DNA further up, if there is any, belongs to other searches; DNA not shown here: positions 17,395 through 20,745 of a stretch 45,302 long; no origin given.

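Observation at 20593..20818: Tape-measure gene split by a compact, ORF-less group I-like intron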

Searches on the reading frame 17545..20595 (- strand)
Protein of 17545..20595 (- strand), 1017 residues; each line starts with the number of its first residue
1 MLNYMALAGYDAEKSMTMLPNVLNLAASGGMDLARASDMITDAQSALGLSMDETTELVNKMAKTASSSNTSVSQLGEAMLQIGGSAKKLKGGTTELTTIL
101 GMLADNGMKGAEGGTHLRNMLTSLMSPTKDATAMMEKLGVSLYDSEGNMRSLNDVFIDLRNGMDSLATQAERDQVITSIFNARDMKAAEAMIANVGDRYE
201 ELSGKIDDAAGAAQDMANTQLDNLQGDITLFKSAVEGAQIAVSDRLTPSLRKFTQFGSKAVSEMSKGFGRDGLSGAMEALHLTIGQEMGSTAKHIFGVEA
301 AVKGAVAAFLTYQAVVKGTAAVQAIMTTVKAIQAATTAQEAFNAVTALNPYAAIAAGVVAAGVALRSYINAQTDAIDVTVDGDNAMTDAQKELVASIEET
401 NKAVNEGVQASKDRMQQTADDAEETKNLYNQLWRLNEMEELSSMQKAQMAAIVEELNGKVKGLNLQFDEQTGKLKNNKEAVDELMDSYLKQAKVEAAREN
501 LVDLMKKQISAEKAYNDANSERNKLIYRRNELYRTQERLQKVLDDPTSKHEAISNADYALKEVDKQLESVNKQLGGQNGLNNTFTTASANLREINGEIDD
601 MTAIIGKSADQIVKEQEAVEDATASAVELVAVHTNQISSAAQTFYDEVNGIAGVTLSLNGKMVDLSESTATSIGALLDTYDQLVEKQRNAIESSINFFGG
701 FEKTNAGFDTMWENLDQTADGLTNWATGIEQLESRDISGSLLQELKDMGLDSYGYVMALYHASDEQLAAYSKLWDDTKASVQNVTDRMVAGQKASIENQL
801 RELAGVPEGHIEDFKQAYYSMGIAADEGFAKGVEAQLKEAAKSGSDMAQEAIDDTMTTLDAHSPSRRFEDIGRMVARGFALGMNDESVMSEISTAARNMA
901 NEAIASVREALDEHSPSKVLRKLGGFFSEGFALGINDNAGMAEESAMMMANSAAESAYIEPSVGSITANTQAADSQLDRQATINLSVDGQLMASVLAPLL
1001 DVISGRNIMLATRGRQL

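Call 77: find_encoding_contigs(protein=window:17545-20595:-, flank=1500, max_places=4)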
Protein window:17545-20595:- (1017 aa): 10 contigs read that carry it; 3 places shown.
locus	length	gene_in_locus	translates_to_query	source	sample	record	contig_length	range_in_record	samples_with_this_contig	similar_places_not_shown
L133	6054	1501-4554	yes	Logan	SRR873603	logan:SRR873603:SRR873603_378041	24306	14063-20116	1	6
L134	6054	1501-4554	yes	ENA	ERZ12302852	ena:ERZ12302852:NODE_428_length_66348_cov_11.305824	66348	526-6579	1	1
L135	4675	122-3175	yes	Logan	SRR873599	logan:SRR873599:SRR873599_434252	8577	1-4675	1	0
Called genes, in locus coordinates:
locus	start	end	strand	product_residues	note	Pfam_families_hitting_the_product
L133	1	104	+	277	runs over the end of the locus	PF02368:Big_2 (weak)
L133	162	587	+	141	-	-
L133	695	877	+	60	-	-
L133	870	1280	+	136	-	-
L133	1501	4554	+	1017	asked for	PF10145:PhageMin_Tail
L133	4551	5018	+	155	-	-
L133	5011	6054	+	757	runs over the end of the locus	PF06605:Prophage_tail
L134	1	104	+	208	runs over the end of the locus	?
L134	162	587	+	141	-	-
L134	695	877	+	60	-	-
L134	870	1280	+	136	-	-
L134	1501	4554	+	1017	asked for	PF10145:PhageMin_Tail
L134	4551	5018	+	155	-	-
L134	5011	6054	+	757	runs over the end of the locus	PF06605:Prophage_tail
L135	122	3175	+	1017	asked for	PF10145:PhageMin_Tail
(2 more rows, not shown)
